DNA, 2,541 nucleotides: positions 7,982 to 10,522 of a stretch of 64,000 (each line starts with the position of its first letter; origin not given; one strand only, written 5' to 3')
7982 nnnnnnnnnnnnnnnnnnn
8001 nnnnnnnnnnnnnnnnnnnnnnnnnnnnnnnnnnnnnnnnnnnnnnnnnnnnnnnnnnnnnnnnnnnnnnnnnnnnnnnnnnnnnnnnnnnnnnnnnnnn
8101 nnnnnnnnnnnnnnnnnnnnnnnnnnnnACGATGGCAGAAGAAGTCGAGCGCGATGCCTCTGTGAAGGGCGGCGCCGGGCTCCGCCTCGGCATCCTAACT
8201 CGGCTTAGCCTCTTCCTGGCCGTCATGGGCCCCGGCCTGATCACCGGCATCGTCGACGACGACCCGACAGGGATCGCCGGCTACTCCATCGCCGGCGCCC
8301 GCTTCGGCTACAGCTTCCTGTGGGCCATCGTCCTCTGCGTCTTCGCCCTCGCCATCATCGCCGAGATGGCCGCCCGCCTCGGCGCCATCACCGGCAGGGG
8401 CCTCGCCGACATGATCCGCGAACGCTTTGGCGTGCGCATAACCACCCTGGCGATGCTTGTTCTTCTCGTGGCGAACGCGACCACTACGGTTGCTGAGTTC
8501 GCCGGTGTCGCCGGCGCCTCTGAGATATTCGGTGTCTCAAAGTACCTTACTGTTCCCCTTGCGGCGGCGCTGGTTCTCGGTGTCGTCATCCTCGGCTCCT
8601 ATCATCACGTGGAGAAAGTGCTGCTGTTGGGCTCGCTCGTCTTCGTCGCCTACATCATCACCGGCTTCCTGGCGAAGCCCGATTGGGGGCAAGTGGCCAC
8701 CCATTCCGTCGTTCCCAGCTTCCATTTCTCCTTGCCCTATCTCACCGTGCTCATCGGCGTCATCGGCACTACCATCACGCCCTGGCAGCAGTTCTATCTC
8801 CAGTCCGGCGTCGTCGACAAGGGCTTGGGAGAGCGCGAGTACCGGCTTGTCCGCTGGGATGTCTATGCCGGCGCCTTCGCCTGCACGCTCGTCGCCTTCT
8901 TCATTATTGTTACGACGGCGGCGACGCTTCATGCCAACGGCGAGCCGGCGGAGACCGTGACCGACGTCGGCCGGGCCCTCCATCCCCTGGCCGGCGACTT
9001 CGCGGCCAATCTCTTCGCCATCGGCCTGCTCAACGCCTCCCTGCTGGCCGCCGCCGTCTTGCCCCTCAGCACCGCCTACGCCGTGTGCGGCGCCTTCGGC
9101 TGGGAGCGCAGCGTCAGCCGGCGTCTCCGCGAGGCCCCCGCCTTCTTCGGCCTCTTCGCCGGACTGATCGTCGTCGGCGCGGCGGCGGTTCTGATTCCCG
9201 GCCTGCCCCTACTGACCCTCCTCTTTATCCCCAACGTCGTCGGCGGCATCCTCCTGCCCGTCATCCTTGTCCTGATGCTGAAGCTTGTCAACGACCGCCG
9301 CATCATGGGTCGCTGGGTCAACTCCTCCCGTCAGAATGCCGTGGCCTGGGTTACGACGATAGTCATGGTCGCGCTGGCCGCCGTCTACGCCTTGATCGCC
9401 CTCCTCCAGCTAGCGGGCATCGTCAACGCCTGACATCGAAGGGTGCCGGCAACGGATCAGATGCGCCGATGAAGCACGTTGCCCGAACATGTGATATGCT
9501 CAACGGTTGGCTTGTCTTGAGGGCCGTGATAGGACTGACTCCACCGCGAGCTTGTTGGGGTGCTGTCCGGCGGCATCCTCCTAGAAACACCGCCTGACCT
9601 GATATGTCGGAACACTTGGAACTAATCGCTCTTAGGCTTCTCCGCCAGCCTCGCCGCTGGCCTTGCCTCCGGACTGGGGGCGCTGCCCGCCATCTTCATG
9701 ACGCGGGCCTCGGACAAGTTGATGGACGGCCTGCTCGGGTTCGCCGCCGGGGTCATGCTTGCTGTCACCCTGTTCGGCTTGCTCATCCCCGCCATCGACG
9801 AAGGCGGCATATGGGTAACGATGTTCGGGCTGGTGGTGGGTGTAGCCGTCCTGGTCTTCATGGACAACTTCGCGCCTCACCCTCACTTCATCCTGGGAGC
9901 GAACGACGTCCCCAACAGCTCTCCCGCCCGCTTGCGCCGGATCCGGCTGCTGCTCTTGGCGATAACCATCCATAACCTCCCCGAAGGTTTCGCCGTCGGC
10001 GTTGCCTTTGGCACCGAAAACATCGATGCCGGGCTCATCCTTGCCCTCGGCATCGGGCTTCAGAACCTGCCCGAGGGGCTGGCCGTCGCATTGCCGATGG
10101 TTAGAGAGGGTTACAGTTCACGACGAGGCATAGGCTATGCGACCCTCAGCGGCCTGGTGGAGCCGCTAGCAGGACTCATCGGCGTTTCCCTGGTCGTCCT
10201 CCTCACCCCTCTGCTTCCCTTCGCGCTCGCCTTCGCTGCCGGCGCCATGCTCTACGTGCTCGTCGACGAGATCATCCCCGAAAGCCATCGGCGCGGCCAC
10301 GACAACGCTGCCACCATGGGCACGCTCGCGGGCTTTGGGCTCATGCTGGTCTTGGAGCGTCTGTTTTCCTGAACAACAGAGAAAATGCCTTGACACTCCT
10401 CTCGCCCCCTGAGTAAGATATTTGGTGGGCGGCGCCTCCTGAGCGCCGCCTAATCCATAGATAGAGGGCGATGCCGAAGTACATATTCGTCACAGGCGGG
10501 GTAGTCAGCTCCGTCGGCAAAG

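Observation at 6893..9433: Soluble MgtE-type cytosolic module (PRC + MgtE_N + CBS, no pore) encoded 3 nt upstream of an Nramp homologue with a Met-less, NRMT-like metal site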

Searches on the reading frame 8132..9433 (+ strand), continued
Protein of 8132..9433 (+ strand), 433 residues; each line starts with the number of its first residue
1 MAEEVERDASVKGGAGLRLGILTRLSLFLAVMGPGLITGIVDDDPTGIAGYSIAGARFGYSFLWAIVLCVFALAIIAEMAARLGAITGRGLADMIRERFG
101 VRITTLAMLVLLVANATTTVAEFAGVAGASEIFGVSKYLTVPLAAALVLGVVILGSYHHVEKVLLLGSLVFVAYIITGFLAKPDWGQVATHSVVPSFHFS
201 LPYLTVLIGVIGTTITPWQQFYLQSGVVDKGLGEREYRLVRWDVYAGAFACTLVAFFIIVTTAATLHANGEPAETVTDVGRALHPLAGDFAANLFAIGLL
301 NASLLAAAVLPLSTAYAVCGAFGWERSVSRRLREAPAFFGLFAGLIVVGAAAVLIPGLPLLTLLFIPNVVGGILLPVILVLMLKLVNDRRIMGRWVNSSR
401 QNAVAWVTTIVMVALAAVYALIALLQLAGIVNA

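Call 17: find_related_loci(query=A1, collection=genome_contigs, flank=6000)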
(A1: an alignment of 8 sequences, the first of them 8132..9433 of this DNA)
Query A1 (433 aa) in genome_contigs; peptide patterns used: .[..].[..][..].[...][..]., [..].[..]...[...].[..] (x = any residue, [..] = any of these).
600 stretches matched a pattern (row limit reached: there are more); 589 encode a relative of the query (tblastn E <= 1e-3); the best 80 are kept; 80 distinct loci.
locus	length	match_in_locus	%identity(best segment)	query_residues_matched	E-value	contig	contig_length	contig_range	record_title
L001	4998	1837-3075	71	18-430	0e+0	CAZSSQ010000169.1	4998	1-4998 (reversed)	MAG TPA_asm: uncultured Dehalococcoidia bacterium isolate binchicken_co89_553 genome assembly, contig: NODE_36844_length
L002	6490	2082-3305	65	24-431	3e-154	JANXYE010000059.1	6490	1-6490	MAG: Chloroflexi bacterium isolate GL140_3_metabat_32 GL140_3_k141_1736747, whole genome shotgun sequence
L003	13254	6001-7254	54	1-412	3e-137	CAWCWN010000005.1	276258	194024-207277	MAG: uncultured Chloroflexia bacterium isolate MFD05377.bin.2.163 genome assembly, contig: contig_73146, whole genome sh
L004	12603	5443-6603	55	22-408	1e-134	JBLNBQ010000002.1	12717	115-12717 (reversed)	MAG: Chitinophagales bacterium isolate MAG147 PRJNA950955_bin9_renamed_1, whole genome shotgun sequence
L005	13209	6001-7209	51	22-424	1e-132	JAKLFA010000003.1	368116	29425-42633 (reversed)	MAG: Candidatus Omnitrophota bacterium isolate RA.bin146 RA.bin146_3, whole genome shotgun sequence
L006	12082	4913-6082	49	24-413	2e-131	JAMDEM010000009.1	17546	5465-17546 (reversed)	MAG: Bacillota bacterium isolate FK_Sedi_B_Bin.101 NODE_11765_length_17546_cov_4.20747, whole genome shotgun sequence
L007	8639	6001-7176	52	24-415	2e-131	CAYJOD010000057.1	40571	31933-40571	MAG TPA_asm: uncultured Candidatus Binatia bacterium isolate ERP124720_co1_58 genome assembly, contig: NODE_1343_length_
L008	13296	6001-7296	50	1-425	2e-131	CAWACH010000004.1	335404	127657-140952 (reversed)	MAG: uncultured Methanocellaceae archaeon isolate MFD09286.bin.2.142 genome assembly, contig: contig_51886, whole genome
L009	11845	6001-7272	46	7-425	3e-130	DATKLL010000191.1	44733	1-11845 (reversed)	MAG TPA_asm: Syntrophales bacterium isolate SMAG_U14684 k141_1536357, whole genome shotgun sequence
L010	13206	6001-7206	49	24-425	3e-130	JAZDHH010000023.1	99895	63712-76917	MAG: Nanoarchaeota archaeon isolate MEGAHIT-group-0.31 k141_16878889, whole genome shotgun sequence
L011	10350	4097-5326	54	24-425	6e-130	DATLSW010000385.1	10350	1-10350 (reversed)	MAG TPA_asm: Ktedonobacteraceae bacterium isolate SMAG_U13940 k141_1255305, whole genome shotgun sequence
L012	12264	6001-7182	49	24-417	6e-130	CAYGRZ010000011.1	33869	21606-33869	MAG TPA_asm: uncultured Planctomycetia bacterium isolate ERP119294_co1_123 genome assembly, contig: NODE_1392_length_338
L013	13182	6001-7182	51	22-415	2e-129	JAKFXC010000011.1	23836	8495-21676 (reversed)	MAG: Candidatus Omnitrophota bacterium isolate ND2_Bin_17 ND2_0000211, whole genome shotgun sequence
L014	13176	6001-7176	49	24-415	1e-129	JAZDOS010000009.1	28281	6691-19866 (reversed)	MAG: Candidatus Omnitrophota bacterium isolate MEGAHIT-group-0.790 k141_17154214, whole genome shotgun sequence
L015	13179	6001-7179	48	24-416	3e-129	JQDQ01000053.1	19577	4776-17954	Smithella sp. SCADC Smithella_SCADC_Contig_15, whole genome shotgun sequence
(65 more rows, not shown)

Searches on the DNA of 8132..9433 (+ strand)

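Call 59: search_rna_families(sources=[L002, L003, L006, L011, L019, L025, L027, L028, L031, L032, L033], threshold=gathering)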
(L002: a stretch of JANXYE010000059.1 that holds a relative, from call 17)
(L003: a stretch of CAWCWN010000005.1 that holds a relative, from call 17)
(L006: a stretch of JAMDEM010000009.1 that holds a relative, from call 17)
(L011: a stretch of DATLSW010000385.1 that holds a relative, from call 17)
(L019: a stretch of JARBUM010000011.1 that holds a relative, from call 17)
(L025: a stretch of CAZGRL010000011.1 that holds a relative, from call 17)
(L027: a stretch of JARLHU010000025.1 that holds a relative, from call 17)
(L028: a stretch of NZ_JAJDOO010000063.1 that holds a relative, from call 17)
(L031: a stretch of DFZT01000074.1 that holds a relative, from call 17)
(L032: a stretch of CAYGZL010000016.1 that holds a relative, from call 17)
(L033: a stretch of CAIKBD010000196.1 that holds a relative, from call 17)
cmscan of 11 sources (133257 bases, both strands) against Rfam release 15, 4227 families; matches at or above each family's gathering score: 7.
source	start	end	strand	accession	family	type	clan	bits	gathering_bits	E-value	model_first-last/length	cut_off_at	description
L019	3986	4163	+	RF00380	Magnesium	Cis-reg; riboswitch;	-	163.2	44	2.6e-37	1-169/169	no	M-box riboswitch aptamer (ykoK leader)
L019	4304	4475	+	RF00380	Magnesium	Cis-reg; riboswitch;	-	161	44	9.8e-37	1-169/169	no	M-box riboswitch aptamer (ykoK leader)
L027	4373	4537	+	RF00380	Magnesium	Cis-reg; riboswitch;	-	157.4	44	8.8e-36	1-169/169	no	M-box riboswitch aptamer (ykoK leader)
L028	4348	4513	+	RF00380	Magnesium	Cis-reg; riboswitch;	-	151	44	4.2e-34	1-169/169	no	M-box riboswitch aptamer (ykoK leader)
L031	4435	4605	+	RF00380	Magnesium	Cis-reg; riboswitch;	-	132.7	44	2.7e-29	1-169/169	no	M-box riboswitch aptamer (ykoK leader)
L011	3793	3967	+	RF00380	Magnesium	Cis-reg; riboswitch;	-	128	44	4.5e-28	1-169/169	no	M-box riboswitch aptamer (ykoK leader)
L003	4977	5049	-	RF00005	tRNA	Gene; tRNA;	CL00001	62.8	29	6.3e-11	1-71/71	no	tRNA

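Call 60: search_rna_families(sources=[L037, L041, L046, L053, L060, L068, L078, L071, L054, L029, L061], threshold=gathering)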
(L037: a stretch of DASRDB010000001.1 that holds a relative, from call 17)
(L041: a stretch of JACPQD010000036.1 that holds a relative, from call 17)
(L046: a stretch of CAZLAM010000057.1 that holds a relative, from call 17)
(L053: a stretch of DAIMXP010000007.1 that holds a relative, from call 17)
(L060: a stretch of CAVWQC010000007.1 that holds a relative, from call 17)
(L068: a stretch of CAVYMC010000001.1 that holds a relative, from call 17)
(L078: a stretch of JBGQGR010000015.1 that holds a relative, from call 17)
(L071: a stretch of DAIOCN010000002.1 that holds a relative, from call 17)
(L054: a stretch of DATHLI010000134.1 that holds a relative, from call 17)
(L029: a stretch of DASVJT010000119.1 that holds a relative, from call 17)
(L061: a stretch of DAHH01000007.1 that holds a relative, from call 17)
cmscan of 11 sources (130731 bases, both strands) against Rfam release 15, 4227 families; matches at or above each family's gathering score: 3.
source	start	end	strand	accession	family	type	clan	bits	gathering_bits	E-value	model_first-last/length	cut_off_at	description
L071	4242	4411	+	RF00380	Magnesium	Cis-reg; riboswitch;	-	137.4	44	1.6e-30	1-169/169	no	M-box riboswitch aptamer (ykoK leader)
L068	5676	5850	+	RF00380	Magnesium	Cis-reg; riboswitch;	-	135.2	44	5.7e-30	1-169/169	no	M-box riboswitch aptamer (ykoK leader)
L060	3973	4056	+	RF00005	tRNA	Gene; tRNA;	CL00001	53.1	29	2.8e-08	1-71/71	no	tRNA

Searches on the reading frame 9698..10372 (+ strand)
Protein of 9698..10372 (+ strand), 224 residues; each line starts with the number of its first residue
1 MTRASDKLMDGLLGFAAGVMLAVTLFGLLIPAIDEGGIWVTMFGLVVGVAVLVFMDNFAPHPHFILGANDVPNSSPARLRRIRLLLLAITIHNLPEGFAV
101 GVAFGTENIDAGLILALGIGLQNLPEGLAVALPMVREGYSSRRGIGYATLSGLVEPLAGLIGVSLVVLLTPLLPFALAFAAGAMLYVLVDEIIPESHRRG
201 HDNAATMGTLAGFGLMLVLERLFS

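Call 3: search_protein_families(library=pfam, proteins=[window:9698-10372:+], max_evalue=0.01)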
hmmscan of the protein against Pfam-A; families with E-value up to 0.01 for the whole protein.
window:9698-10372:+ (224 aa): 1 family
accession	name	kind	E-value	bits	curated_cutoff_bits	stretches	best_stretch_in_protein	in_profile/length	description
PF02535.28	Zip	-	1.7e-24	87.1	35.1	1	84-219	180-322/323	ZIP Zinc transporter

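Call 4: search_protein_families(library=ncbifam, proteins=[window:9698-10372:+], max_evalue=0.01)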
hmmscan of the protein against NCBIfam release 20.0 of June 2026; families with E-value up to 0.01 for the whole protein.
window:9698-10372:+ (224 aa): 1 family
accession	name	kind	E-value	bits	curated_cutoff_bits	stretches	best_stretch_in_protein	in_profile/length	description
NF003243.0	PRK04201.1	equivalog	1.9e-40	138.8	252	1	3-218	31-260/266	zinc transporter ZupT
